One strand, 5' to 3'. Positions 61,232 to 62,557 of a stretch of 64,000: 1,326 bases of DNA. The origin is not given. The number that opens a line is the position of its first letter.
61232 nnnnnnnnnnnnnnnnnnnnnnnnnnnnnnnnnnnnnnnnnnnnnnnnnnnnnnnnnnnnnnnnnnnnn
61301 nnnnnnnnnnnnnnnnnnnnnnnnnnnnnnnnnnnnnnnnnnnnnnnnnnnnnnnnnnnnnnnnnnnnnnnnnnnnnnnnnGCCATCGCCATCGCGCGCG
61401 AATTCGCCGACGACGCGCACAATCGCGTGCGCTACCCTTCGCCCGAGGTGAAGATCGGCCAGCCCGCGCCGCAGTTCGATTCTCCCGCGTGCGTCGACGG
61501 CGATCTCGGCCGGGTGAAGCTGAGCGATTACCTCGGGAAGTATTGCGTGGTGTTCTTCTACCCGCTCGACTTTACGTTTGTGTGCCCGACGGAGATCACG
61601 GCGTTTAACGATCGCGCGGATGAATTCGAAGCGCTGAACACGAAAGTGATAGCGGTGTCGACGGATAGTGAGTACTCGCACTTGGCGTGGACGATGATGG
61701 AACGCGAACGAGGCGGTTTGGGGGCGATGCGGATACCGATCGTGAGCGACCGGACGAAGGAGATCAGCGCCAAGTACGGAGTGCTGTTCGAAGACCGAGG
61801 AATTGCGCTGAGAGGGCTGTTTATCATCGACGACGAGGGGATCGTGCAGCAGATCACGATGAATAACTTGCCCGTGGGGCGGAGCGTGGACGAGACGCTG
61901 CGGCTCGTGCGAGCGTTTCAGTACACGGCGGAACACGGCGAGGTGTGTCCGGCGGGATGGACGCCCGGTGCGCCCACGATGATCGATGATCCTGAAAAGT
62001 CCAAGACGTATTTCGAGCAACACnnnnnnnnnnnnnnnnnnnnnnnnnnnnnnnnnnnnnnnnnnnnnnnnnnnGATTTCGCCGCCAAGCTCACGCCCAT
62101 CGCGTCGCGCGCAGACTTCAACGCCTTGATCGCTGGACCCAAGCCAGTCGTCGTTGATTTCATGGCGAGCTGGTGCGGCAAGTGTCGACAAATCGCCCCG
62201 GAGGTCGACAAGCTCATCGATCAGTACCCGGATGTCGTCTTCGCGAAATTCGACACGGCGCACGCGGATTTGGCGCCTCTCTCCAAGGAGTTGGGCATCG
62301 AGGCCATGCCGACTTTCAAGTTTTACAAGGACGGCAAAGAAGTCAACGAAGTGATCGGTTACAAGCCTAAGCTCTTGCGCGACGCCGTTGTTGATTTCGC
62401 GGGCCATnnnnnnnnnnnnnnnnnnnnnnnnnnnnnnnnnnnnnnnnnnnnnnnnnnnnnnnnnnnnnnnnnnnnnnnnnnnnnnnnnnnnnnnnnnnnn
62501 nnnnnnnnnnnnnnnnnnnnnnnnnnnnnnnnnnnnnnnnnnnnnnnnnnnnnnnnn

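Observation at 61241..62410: Natural fusion of a 2-Cys peroxiredoxin to its own thioredoxin-like reductant (Prx-Trx hybrid, WCGKC active site)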

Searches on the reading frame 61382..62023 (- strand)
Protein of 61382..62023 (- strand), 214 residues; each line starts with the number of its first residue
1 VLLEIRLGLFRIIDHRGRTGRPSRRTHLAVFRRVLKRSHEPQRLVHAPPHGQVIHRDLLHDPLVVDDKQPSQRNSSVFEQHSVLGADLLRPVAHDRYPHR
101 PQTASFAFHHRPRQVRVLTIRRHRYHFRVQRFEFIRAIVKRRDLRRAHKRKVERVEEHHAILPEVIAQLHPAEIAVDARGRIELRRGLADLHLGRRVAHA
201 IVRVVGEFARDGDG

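Call 43: search_protein_families(library=pfam, proteins=[window:61382-62023:-], max_evalue=0.01)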
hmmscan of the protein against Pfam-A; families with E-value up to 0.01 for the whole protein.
window:61382-62023:- (214 aa): 0 families

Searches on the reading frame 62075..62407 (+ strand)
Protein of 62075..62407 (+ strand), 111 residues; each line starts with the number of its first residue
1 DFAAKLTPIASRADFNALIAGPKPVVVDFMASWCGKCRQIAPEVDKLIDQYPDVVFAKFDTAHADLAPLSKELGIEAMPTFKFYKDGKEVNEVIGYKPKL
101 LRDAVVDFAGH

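Call 19: find_homologous_proteins(query=window:62075-62407:+, max_evalue=0.00001)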
Query seq(111 aa) (111 aa): 31 proteins with E <= 0.00001 among 35 candidates.
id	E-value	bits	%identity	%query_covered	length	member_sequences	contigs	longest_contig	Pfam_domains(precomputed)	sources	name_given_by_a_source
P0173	1.3e-64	233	95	100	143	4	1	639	PF00085.27,PF13098.14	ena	-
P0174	1.0e-29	121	76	73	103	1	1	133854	PF00085.27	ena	-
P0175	3.6e-26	110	84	57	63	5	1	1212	PF00085.27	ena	-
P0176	1.2e-16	79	44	88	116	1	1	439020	PF00085.27,PF13899.13,PF13098.14,PF14595.13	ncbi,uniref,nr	ncbi:thioredoxin H-type 1 [Olea europaea subsp. europaea]|uniref:Thioredoxin n=1 Tax=Olea europaea s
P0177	1.2e-16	79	45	85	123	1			PF00085.27,PF13899.13,PF13905.13,PF13098.14,PF14595.13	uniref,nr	uniref:Thioredoxin h n=1 Tax=Olea europaea TaxID=4146 RepID=J7FUZ8_OLEEU|nr:thioredoxin h [Olea euro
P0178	2.1e-16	78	45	85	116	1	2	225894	PF00085.27,PF13899.13,PF13098.14,PF14595.13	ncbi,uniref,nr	ncbi:thioredoxin H-type 1-like [Olea europaea var. sylvestris]|uniref:Thioredoxin n=1 Tax=Olea europ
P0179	6.6e-16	77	48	77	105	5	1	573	PF00085.27,PF13098.14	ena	-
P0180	1.3e-15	76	43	89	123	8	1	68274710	PF00085.27,PF13905.13,PF13098.14,PF14595.13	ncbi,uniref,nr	ncbi:thioredoxin H-type 1 [Lycium ferocissimum]|uniref:thioredoxin H-type 1 n=1 Tax=Lycium ferocissi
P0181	2.5e-15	75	47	75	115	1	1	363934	PF00085.27,PF13905.13,PF13098.14,PF14595.13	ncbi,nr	ncbi:hypothetical protein MKX03_018053 [Papaver bracteatum]|nr:hypothetical protein MKX03_018053 [Pa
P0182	2.7e-15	75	47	75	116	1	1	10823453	PF00085.27,PF13905.13,PF13098.14,PF14595.13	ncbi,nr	ncbi:hypothetical protein MKX01_023769 [Papaver californicum]|nr:hypothetical protein MKX01_023769 [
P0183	3.2e-15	74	51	75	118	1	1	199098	PF00085.27,PF13899.13,PF13905.13,PF13098.14,PF14595.13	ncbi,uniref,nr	ncbi:Thioredoxin [Corchorus capsularis]|uniref:Thioredoxin n=1 Tax=Corchorus capsularis TaxID=210143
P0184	3.3e-15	74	46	75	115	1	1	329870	PF00085.27,PF13905.13,PF13098.14,PF14595.13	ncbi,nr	ncbi:hypothetical protein MKW92_018722 [Papaver armeniacum]|nr:hypothetical protein MKW92_018722 [Pa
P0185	3.6e-15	74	45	85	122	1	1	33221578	PF00085.27,PF13899.13,PF13905.13,PF13098.14,PF14595.13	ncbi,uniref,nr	ncbi:unnamed protein product [Fraxinus pennsylvanica]|uniref:Thioredoxin domain-containing protein n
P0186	3.8e-15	74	46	75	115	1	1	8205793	PF00085.27,PF13905.13,PF13098.14,PF14595.13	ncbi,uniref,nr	ncbi:hypothetical protein MKW98_000581 [Papaver atlanticum]|uniref:Thioredoxin domain-containing pro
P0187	4.8e-15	74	42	88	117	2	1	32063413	PF00085.27,PF13899.13,PF13905.13,PF13098.14,PF14595.13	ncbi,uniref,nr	ncbi:unnamed protein product [Fraxinus pennsylvanica]|uniref:Thioredoxin n=1 Tax=Fraxinus pennsylvan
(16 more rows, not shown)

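Call 38: search_solved_structures(query=window:62075-62407:+, max_evalue=1e-8, show_alignments=2)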
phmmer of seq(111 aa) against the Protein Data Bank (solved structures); distinct sequences matched with E-value up to 1e-8: 183 (the best 60 are shown).
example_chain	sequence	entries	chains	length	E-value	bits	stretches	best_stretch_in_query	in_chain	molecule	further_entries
2hsy_A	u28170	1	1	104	3.5e-22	82.2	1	7-106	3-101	Thioredoxin II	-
2fa4_A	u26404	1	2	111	3.6e-22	82.2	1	7-106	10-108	Thioredoxin II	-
2yoi_A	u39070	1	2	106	1.9e-21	79.9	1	9-106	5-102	LECA THIOREDOXIN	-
3idv_A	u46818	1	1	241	2.2e-21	79.6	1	11-91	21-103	Protein disulfide-isomerase A4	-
2ypm_A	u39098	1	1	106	3.7e-21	78.9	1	9-103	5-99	LAFCA THIOREDOXIN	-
3f3q_A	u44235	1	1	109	7.4e-21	77.9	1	7-106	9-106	Thioredoxin-1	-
2i9h_A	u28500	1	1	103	7.6e-21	77.9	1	7-106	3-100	Thioredoxin I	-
3pin_A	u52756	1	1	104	9.3e-21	77.6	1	7-106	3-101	Thioredoxin-2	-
4dss_B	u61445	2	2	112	9.8e-21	77.5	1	7-106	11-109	Thioredoxin-2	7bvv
1f9m_A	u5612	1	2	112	3.4e-20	75.8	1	19-105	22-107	THIOREDOXIN F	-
8eky_M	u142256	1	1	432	3.5e-20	75.7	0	27-92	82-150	Thioredoxin domain-containing protein 5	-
1faa_A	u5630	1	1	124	4.5e-20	75.4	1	19-105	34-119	THIOREDOXIN F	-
2n5a_A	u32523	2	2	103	1e-19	74.2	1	7-106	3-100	Thioredoxin-1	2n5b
3f3r_A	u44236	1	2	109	2e-19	73.3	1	7-106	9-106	Thioredoxin-1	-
2oe0_A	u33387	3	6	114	3.7e-19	72.4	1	6-107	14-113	Thioredoxin-3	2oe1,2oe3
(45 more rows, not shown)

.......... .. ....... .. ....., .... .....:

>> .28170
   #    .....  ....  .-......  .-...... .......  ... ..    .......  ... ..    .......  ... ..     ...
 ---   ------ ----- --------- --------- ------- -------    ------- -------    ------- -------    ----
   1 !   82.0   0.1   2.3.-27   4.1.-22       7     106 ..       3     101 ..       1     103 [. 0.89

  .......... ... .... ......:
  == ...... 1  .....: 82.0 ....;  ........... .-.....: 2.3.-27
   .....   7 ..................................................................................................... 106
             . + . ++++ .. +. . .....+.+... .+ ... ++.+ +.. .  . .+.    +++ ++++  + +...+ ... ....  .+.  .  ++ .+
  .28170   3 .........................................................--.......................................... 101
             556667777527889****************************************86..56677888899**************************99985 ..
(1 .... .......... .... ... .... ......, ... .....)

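Call 52: search_protein_representatives(protein=window:62075-62407:+)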
Query: 111 residues. Proteins with E-value up to 0.001 (for the whole library): 30028; up to 1e-10: 2409; up to 1e-30: 19. The best 150 are listed.
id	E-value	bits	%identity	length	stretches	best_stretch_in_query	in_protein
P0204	2.2e-49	182.7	30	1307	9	19-108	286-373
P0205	3.3e-46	172.5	43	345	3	8-88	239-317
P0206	2.3e-44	166.5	34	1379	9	26-89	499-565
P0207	5.8e-42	158.8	32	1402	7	11-86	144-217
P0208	7.8e-39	148.7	34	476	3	14-108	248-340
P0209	8.1e-36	139.0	30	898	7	17-94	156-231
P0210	1.5e-35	138.1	30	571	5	20-99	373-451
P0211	4.0e-34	133.6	36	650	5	8-97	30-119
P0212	8.8e-34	132.5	37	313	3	10-106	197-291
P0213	8.8e-34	132.5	47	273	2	22-104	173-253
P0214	2.1e-33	131.3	54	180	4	2-85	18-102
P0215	3.4e-32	127.3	34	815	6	15-90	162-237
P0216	4.7e-32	126.9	32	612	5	19-109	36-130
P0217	1.2e-31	125.6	33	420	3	6-106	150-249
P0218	2.1e-31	124.8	32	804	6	9-92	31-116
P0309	3.8e-21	91.8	44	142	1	9-106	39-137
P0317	9.8e-21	90.5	45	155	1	4-104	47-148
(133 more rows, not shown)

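Call 55: list_cluster_members(proteins=[P0309, P0317, P0010, P0021, P0062])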
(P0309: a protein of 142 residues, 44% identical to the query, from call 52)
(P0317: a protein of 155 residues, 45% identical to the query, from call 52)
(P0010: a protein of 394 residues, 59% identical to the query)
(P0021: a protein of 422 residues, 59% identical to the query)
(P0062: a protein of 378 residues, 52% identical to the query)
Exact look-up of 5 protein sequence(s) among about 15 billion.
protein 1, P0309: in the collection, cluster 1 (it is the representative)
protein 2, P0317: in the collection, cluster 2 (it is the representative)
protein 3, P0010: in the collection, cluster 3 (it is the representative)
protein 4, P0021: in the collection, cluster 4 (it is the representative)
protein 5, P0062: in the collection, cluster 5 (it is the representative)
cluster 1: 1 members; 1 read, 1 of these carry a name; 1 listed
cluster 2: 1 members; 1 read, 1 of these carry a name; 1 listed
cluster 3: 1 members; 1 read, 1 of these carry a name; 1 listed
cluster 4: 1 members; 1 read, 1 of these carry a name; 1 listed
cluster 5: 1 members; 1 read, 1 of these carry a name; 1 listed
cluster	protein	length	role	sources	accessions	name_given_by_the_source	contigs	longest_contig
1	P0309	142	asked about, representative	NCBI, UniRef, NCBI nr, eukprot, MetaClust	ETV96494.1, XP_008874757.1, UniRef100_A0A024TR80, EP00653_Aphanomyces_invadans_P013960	hypothetical protein H310_10222 [Aphanomyces invadans] | Thioredoxin domain-containing protein n=1 Tax=Aphanomyces invadans TaxID=157072 ... | XP_008874757.1 hypothetical protein H310_10222 [Aphanomyces invadans]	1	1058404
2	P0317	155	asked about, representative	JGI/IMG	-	thiol-disulfide isomerase/thioredoxin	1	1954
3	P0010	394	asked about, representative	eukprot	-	CAMPEP_0202901860 /NCGR_PEP_ID=MMETSP1392-20130828/15023_1 /ASSEMBLY_ACC=CAM_ASM_000868 ...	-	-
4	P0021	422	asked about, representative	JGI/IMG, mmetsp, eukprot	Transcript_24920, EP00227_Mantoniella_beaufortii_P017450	Transcript_24920/g.61414 ORF Transcript_24920/g.61414 Transcript_24920/m.61414 ... | CAMPEP_0197578720 /NCGR_PEP_ID=MMETSP1326-20131121/2830_1 /TAXON_ID=1155430 ...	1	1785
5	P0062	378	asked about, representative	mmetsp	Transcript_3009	Transcript_3009/g.4375 ORF Transcript_3009/g.4375 Transcript_3009/m.4375 type:complete ...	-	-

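Call 56: find_encoding_contigs(protein=P0309, flank=5000, max_places=2)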
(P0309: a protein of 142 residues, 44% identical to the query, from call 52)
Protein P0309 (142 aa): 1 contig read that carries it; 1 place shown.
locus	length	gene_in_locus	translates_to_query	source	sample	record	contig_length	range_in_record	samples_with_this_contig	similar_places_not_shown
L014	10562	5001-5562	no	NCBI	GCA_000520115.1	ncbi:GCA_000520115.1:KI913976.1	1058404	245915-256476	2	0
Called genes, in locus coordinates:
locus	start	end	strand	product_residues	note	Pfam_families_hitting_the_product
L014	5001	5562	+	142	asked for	PF00085:Thioredoxin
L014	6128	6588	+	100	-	PF00085:Thioredoxin, PF13098:Thioredoxin_2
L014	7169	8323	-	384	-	PF13606:Ank_3 (faint), PF13857:Ank_5 (faint), PF00023:Ank (faint), PF12796:Ank_2 (weak), PF13637:Ank_4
